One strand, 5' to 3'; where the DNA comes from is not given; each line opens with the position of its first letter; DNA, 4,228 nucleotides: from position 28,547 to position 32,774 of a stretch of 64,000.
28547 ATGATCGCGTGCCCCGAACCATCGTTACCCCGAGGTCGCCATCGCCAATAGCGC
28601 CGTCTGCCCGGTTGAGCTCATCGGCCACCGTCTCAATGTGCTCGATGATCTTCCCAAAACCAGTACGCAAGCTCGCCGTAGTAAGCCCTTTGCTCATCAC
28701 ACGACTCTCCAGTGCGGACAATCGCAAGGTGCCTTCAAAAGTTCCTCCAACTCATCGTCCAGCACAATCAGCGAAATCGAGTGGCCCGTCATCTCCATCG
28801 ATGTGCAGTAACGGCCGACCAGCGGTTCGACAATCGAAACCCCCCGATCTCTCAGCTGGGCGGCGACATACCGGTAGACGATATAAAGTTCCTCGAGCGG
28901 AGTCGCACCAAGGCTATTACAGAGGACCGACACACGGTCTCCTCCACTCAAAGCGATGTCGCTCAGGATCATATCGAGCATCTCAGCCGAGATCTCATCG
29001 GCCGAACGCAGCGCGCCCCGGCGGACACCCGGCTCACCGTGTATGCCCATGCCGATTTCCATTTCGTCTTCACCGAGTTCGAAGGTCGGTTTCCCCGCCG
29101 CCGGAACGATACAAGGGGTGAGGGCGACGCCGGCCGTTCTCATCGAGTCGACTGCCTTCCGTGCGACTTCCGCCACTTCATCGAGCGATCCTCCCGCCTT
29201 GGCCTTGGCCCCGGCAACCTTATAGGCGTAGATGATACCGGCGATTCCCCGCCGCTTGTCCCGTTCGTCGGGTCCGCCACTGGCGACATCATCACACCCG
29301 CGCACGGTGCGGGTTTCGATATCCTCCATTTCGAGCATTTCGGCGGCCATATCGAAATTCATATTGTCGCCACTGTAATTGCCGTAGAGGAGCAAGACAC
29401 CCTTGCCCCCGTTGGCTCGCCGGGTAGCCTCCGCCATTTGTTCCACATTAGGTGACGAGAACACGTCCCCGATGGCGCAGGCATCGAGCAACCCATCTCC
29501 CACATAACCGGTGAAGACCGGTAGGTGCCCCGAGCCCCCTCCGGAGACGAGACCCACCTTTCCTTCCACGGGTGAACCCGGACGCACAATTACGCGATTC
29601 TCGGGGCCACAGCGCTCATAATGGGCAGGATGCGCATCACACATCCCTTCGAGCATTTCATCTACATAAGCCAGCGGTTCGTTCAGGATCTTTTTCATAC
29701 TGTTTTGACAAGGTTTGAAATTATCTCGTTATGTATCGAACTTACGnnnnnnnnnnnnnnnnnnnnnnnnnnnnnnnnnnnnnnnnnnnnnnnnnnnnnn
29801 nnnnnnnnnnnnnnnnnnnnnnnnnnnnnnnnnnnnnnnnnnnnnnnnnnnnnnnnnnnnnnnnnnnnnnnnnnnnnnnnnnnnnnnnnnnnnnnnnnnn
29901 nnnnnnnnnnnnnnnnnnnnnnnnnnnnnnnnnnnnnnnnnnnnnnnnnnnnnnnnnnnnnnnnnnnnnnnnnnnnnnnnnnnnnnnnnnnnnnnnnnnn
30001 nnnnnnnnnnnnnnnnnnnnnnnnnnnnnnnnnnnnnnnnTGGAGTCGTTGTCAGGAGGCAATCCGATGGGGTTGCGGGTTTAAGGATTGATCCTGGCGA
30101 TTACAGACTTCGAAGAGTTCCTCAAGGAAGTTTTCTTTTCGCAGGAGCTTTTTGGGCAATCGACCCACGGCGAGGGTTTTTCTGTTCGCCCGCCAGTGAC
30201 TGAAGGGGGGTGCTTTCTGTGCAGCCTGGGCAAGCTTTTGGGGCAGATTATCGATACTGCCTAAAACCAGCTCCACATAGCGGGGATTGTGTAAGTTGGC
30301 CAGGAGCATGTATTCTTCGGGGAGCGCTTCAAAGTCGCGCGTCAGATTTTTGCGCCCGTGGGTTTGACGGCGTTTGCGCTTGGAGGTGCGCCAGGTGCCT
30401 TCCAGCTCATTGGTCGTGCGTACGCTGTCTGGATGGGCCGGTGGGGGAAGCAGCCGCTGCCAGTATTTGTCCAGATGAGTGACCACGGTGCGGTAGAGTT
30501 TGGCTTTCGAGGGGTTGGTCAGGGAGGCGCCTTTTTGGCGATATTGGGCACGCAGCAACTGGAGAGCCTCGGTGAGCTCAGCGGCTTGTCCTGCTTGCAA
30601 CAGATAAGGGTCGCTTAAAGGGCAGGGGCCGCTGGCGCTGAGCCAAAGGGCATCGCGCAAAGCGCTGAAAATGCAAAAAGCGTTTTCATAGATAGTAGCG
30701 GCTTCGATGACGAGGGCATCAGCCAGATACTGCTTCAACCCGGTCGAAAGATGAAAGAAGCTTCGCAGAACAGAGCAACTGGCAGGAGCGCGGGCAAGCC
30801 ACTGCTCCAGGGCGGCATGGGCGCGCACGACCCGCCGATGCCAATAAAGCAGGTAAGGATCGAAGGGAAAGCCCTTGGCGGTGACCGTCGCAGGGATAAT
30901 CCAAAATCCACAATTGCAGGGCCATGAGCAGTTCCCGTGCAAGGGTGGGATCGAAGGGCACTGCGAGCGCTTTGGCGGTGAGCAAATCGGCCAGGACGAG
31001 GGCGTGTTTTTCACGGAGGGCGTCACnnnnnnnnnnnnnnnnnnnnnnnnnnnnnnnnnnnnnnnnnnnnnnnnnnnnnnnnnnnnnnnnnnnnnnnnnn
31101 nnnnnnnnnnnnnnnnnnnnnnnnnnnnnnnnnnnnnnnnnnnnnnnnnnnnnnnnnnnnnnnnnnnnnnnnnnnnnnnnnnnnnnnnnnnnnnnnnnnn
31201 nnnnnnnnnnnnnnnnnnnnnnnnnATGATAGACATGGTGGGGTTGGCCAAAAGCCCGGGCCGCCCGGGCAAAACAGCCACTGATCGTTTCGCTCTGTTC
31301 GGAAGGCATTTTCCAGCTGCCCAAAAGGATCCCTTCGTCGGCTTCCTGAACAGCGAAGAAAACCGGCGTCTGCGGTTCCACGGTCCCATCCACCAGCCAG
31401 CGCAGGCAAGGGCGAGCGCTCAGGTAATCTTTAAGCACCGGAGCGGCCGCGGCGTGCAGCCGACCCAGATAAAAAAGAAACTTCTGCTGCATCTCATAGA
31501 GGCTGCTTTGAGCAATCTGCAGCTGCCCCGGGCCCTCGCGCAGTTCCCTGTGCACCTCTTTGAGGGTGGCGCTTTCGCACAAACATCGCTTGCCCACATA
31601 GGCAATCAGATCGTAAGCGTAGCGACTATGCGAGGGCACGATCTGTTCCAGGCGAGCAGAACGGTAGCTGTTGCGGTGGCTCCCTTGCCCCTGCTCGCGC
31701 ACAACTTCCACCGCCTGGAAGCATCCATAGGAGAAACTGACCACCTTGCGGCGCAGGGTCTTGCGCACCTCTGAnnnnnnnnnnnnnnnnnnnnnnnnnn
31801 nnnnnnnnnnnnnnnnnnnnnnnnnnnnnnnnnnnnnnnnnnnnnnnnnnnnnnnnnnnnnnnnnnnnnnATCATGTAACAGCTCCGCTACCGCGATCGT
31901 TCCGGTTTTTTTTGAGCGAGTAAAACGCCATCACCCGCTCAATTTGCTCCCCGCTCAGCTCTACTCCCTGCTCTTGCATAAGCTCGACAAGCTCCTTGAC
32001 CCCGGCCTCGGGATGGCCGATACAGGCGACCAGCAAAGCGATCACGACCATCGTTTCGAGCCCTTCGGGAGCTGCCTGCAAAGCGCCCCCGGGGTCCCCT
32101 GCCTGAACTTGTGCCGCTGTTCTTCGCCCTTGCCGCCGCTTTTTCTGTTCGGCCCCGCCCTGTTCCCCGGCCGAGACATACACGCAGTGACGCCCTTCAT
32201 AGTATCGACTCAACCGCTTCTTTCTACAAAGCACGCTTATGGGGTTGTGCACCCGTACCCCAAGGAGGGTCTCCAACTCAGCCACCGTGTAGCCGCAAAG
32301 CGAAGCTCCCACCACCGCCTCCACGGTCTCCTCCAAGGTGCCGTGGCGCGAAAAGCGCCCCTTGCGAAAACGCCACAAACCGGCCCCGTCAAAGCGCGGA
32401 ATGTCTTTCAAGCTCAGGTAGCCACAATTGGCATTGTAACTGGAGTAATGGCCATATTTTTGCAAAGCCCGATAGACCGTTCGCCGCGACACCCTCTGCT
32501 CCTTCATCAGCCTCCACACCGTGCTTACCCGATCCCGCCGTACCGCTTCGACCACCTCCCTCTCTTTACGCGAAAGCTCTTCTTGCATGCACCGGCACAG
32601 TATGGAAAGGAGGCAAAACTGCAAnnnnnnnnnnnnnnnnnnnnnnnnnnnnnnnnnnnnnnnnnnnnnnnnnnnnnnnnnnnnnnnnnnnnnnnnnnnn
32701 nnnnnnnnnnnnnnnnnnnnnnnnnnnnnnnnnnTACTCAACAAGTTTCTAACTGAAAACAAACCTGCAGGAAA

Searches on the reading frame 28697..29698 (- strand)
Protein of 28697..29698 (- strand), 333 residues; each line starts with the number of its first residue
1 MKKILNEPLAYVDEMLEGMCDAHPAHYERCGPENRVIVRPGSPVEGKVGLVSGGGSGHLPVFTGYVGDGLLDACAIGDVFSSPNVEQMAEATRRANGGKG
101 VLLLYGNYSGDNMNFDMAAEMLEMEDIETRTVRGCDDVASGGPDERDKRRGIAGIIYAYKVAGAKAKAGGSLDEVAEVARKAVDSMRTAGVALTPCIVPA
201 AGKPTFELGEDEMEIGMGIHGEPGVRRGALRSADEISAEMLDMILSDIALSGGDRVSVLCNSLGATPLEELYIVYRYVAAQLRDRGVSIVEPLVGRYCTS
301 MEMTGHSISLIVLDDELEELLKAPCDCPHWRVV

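Call 9: search_protein_families(library=pfam, proteins=[window:28697-29698:-])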
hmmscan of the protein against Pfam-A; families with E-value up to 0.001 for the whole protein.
window:28697-29698:- (333 aa): 1 family
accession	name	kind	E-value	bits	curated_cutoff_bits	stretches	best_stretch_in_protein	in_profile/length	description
PF02733.22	Dak1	-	1e-119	399.6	31.4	1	17-328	1-312/313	Dak1 domain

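Call 85: search_protein_families(library=ncbifam, proteins=[window:28697-29698:-], max_evalue=0.00001)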
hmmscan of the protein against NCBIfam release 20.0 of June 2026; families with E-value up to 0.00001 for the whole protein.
window:28697-29698:- (333 aa): 4 families
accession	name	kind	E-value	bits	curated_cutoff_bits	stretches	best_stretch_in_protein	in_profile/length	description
NF011049.0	PRK14479.1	subfamily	9.4e-132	440.4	492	1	1-332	1-329/568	dihydroxyacetone kinase family protein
TIGR02363.1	dhaK1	equivalog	7.7e-114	380.2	406.25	1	1-330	1-329/329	dihydroxyacetone kinase subunit DhaK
TIGR02361.1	dak_ATP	equivalog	5.3e-81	272.9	574.95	1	2-332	1-345/583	glycerone kinase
TIGR02362.1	dhaK1b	equivalog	5.1e-61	206.6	413.25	1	3-330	1-326/326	DhaKLM operon coactivator DhaQ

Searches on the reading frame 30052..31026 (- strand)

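Call 9: search_protein_families(library=pfam, proteins=[window:30052-31026:-])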
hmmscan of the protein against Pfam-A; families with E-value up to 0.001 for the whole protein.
window:30052-31026:- (324 aa): 0 families

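Call 50: search_protein_families(library=pfam, proteins=[window:30052-31026:-], max_evalue=0.1)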
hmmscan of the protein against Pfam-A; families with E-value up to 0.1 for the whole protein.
window:30052-31026:- (324 aa): 1 family
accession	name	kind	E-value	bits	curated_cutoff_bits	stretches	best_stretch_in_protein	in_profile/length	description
PF16684.10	ResT-TelK_cat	-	0.038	14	27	1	148-212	80-142/181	Telomere resolvase ResT/TelK catalytic domain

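Call 85: search_protein_families(library=ncbifam, proteins=[window:30052-31026:-], max_evalue=0.00001)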
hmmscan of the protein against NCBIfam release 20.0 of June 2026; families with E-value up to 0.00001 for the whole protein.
window:30052-31026:- (324 aa): 0 families

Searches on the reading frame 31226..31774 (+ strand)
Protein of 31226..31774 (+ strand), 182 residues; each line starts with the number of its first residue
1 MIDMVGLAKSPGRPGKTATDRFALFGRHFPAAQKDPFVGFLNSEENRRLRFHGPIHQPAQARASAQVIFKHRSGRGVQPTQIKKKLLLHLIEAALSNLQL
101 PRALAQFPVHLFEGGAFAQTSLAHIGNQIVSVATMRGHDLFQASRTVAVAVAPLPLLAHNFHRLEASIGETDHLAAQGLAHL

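Call 50: search_protein_families(library=pfam, proteins=[window:31226-31774:+], max_evalue=0.1)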
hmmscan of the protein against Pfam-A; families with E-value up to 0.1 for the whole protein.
window:31226-31774:+ (182 aa): 1 family
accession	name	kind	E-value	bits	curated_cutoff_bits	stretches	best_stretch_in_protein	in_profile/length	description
PF19696.4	DUF6196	-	0.055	13.9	25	0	15-49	68-103/144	Family of unknown function (DUF6196)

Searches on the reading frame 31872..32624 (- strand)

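Call 9: search_protein_families(library=pfam, proteins=[window:31872-32624:-])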
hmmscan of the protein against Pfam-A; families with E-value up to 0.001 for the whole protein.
window:31872-32624:- (250 aa): 0 families

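Call 50: search_protein_families(library=pfam, proteins=[window:31872-32624:-], max_evalue=0.1)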
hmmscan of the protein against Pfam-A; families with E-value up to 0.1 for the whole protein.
window:31872-32624:- (250 aa): 4 families
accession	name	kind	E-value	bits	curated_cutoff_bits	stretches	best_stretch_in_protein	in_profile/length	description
PF13565.12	HTH_32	-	0.0034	18.3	33.7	0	194-232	33-73/73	Homeodomain-like domain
PF01498.24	HTH_Tnp_Tc3_2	-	0.0067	17.1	31.5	0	22-58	2-43/72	Transposase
PF13518.12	HTH_28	-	0.022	15.3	25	1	23-60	4-39/52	Helix-turn-helix domain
PF13384.12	HTH_23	-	0.096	13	24.6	0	29-57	15-41/50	Homeodomain-like domain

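Call 85: search_protein_families(library=ncbifam, proteins=[window:31872-32624:-], max_evalue=0.00001)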
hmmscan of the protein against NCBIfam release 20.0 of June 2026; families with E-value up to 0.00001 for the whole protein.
window:31872-32624:- (250 aa): 0 families
